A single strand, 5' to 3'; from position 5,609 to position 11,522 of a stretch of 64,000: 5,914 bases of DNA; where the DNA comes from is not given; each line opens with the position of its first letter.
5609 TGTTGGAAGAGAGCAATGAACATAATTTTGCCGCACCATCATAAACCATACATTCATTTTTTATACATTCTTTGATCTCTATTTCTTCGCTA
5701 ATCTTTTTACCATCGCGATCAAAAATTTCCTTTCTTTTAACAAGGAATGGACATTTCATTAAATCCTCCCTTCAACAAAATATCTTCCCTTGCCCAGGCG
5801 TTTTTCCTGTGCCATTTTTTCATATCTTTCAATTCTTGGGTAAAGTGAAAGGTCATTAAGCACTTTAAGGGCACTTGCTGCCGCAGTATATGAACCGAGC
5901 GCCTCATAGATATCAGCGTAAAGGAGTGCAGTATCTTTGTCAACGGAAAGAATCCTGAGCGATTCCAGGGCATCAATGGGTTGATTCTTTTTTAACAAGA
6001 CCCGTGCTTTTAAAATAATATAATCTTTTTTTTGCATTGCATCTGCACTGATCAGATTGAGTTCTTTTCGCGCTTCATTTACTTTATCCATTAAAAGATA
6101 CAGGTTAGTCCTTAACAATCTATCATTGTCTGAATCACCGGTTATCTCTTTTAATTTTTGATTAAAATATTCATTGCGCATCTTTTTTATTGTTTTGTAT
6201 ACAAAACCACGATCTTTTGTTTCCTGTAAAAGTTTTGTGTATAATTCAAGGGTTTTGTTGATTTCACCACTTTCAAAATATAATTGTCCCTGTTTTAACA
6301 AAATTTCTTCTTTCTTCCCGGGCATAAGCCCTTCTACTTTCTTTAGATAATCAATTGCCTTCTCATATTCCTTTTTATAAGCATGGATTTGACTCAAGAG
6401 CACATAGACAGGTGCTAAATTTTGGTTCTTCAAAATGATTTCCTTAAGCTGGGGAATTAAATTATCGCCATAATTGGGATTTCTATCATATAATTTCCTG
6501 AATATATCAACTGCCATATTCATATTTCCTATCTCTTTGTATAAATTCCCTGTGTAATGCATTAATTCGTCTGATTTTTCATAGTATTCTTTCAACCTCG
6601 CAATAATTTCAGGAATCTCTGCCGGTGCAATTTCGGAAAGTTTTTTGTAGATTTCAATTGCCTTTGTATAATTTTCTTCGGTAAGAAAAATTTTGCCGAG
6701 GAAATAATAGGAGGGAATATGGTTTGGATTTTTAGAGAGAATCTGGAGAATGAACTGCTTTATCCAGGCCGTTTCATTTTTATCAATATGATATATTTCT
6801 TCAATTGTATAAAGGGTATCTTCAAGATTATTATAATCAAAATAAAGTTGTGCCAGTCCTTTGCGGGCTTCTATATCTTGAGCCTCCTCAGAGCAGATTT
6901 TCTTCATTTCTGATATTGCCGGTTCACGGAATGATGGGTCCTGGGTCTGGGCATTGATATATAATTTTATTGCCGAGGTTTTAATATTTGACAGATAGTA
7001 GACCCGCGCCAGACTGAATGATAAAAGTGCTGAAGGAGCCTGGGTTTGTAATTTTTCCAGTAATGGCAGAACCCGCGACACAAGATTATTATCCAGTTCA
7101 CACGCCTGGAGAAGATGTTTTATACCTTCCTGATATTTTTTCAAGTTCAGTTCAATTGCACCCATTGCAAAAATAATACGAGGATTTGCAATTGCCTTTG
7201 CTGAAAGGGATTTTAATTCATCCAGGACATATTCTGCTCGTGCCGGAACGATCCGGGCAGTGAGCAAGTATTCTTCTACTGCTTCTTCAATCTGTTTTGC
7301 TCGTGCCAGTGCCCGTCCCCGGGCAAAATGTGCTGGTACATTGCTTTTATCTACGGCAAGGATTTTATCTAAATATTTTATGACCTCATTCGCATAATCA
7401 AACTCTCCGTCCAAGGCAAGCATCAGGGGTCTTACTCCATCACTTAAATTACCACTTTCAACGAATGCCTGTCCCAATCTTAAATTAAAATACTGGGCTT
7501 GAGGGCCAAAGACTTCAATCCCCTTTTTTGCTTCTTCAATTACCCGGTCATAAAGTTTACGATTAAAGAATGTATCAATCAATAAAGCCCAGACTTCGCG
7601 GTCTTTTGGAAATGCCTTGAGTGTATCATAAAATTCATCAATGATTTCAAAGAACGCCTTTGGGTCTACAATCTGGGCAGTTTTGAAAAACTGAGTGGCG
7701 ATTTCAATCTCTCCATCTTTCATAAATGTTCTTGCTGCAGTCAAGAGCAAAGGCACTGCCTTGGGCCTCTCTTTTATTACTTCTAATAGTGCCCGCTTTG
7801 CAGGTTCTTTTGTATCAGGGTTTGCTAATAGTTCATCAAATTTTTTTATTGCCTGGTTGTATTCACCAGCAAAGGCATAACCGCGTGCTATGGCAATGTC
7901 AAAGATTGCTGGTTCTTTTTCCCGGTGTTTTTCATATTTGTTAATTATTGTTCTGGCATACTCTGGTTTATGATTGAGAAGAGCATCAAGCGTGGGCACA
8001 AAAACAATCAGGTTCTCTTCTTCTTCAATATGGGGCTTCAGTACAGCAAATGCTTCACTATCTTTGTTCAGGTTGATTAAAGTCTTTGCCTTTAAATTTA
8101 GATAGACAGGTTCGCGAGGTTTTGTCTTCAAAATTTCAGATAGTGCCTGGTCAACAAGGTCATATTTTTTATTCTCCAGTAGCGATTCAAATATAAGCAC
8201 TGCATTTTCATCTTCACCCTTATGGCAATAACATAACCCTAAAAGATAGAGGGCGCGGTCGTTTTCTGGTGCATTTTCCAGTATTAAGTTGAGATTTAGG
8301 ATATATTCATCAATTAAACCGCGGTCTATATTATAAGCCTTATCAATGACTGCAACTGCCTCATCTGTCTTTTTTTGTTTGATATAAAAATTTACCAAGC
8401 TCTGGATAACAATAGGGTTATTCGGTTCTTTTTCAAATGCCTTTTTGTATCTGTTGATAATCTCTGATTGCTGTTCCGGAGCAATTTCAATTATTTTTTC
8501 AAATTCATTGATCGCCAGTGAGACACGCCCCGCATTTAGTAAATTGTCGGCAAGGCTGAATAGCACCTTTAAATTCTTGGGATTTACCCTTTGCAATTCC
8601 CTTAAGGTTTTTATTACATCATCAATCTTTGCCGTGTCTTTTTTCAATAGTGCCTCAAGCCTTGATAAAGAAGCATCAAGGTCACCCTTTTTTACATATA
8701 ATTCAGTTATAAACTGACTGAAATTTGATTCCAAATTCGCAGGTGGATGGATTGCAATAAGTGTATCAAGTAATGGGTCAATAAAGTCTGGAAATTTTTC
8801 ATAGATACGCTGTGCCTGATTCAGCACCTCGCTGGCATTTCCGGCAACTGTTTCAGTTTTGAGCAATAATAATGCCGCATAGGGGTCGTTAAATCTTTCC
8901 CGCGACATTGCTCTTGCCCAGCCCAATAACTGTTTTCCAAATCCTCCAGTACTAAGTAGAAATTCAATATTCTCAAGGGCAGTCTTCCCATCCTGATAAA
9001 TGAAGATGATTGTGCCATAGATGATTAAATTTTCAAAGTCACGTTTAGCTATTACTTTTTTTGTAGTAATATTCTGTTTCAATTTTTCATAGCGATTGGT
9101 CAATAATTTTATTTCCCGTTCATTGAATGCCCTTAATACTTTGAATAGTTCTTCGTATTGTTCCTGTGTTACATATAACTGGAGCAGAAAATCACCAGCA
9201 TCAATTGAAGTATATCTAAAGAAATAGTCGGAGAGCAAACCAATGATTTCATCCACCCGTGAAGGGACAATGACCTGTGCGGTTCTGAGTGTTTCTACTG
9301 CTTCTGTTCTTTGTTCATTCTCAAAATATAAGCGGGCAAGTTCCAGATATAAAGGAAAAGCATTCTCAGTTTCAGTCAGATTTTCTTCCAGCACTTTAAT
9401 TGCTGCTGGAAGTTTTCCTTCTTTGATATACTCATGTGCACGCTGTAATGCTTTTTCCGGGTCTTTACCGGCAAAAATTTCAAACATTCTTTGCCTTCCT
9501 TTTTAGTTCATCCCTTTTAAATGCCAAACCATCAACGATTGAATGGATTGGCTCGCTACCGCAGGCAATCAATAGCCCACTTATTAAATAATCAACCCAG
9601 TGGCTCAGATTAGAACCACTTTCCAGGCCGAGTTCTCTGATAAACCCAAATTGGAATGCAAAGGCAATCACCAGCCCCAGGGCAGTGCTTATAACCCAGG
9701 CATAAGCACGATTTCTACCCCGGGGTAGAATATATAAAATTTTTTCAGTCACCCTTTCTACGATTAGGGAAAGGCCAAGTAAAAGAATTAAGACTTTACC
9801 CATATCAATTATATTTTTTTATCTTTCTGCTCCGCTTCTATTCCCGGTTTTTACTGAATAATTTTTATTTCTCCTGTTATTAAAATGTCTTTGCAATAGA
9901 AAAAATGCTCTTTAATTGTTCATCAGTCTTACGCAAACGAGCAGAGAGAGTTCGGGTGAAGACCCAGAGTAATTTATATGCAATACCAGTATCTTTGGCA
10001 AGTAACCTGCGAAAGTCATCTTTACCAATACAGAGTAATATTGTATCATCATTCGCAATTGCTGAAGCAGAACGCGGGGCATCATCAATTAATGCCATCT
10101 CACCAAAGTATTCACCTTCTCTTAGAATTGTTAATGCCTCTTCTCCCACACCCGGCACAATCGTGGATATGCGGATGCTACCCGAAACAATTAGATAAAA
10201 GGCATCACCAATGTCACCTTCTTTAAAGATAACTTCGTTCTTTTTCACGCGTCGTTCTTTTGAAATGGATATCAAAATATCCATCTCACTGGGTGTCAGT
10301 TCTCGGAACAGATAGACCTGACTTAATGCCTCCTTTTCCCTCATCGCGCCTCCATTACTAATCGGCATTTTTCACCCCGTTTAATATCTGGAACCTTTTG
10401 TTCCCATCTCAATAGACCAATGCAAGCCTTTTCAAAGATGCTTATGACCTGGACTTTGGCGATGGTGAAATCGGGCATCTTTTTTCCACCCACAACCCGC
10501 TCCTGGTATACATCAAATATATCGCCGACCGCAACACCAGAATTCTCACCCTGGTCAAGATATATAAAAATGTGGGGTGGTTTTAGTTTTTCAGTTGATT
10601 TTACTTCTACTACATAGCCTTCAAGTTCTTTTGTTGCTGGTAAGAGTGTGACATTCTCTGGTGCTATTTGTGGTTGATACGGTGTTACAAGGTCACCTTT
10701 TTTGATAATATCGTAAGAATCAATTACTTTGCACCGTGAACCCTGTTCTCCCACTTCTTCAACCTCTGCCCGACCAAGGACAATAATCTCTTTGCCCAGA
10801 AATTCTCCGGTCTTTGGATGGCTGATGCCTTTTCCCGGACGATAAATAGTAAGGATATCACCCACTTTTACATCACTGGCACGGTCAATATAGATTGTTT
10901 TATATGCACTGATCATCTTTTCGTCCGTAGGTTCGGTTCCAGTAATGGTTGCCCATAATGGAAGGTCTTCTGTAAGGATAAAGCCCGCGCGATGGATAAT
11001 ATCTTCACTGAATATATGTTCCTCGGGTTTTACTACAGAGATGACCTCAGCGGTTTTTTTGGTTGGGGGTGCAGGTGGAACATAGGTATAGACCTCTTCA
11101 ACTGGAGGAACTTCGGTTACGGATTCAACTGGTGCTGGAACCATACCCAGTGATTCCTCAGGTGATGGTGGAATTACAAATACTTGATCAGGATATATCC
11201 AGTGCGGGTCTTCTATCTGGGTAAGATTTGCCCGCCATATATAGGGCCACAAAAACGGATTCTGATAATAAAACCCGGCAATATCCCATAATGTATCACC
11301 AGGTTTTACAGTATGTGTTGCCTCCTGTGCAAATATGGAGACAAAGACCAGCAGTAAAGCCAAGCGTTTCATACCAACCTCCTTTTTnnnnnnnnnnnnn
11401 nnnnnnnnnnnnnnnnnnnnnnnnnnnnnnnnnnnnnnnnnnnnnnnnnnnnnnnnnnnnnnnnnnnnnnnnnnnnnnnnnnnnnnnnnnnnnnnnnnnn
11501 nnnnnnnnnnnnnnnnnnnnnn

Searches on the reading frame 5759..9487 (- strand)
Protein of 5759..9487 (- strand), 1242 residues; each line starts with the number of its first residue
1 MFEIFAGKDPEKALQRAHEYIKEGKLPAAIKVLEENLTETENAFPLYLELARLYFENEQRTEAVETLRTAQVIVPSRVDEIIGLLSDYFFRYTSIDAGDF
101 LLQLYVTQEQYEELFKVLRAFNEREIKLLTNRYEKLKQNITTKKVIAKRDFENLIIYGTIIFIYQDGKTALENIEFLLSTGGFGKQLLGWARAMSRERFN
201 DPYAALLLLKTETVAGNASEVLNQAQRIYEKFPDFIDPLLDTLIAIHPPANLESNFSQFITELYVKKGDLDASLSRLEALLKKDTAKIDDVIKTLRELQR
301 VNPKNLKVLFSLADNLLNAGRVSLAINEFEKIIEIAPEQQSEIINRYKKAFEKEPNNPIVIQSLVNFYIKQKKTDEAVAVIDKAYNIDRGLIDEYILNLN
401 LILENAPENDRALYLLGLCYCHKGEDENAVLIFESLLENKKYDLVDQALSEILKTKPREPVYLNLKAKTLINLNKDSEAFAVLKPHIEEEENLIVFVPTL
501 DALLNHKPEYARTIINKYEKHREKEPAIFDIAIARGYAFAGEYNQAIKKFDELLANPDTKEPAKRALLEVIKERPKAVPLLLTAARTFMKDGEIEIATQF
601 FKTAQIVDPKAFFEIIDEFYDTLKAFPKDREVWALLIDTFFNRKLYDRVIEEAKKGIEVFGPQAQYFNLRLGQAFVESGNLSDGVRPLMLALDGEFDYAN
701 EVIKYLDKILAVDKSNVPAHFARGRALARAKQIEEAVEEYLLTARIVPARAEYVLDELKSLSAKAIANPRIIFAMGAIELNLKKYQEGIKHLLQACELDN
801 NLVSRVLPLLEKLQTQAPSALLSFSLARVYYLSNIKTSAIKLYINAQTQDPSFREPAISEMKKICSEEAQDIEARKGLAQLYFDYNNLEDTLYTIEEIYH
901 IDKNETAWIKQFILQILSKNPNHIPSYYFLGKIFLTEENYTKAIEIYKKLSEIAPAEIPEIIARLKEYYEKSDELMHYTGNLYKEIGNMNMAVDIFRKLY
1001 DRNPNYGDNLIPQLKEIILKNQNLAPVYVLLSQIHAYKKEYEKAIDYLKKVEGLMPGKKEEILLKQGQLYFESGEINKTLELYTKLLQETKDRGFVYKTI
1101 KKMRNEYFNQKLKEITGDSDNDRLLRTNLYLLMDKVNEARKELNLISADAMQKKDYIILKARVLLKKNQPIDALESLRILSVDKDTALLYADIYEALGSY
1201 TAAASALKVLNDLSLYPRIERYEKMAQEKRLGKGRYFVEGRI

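Call 23: search_protein_families(library=ncbifam, proteins=[window:5759-9487:-], max_evalue=0.001)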
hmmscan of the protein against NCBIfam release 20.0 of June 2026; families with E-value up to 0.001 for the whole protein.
window:5759-9487:- (1242 aa): 13 families
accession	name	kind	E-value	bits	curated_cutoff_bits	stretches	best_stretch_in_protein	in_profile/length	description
TIGR02917.1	PEP_TPR_lipo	equivalog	2.4e-32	111.7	312.2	2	344-559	519-735/899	XrtA/PEP-CTERM system TPR-repeat protein PrsT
NF008757.0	PRK11788.1-5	equivalog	3e-25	89.2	363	1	901-980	191-270/388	lipopolysaccharide assembly protein LapB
NF008756.0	PRK11788.1-4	equivalog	4.6e-22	78.6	474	1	824-987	111-277/389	lipopolysaccharide assembly protein LapB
NF040959.1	MamA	equivalog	7.1e-22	77.8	200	0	1019-1093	31-104/204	magnetosome protein MamA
NF052415.1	T3SS_chap_SctY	equivalog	1.2e-13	51.5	70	0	429-484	43-101/106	type III secretion apparatus assembly chaperone SctY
NF008755.0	PRK11788.1-3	equivalog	3.1e-11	43.2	430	0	913-1002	203-291/388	lipopolysaccharide assembly protein LapB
TIGR00540.1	TPR_hemY_coli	hypoth_equivalog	6.8e-09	35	142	0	458-572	259-370/385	heme biosynthesis-associated TPR protein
NF033920.0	C39_PA2778_fam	equivalog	1.1e-08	34.8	150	0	339-412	171-243/255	PA2778 family cysteine peptidase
TIGR02521.1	type_IV_pilW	equivalog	1.9e-08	34.1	154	0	14-70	35-91/234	type IV pilus biogenesis/stability protein PilW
NF008753.0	PRK11788.1-1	equivalog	3.8e-08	32.8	395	0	763-814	208-259/389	lipopolysaccharide assembly protein LapB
NF052400.1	M48_BAM_BepA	equivalog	2e-06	26.9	570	1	436-549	317-431/483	beta-barrel assembly-enhancing protease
TIGR03302.1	OM_YfiO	subfamily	4.7e-06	26.3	81.4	0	1038-1084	46-94/239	outer membrane protein assembly factor BamD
TIGR02795.1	tol_pal_ybgF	equivalog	6.9e-06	26.7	90.1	0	925-955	40-70/119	tol-pal system protein YbgF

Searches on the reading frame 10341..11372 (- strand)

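Call 23: search_protein_families(library=ncbifam, proteins=[window:10341-11372:-], max_evalue=0.001)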
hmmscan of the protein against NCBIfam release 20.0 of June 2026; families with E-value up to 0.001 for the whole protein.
window:10341-11372:- (343 aa): 3 families
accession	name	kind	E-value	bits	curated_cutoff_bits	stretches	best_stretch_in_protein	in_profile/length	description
NF008399.0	PRK11198.1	equivalog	3e-10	40.7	134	1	16-69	94-147/149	peptidoglycan-binding protein LysM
NF033163.1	lipo_LipL71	equivalog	3.5e-07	29.6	600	1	23-70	412-461/471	lipoprotein LipL71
TIGR02899.1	spore_safA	subfamily_domain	0.00011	22.1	67.85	1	22-68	1-43/44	SafA/ExsA family spore coat assembly protein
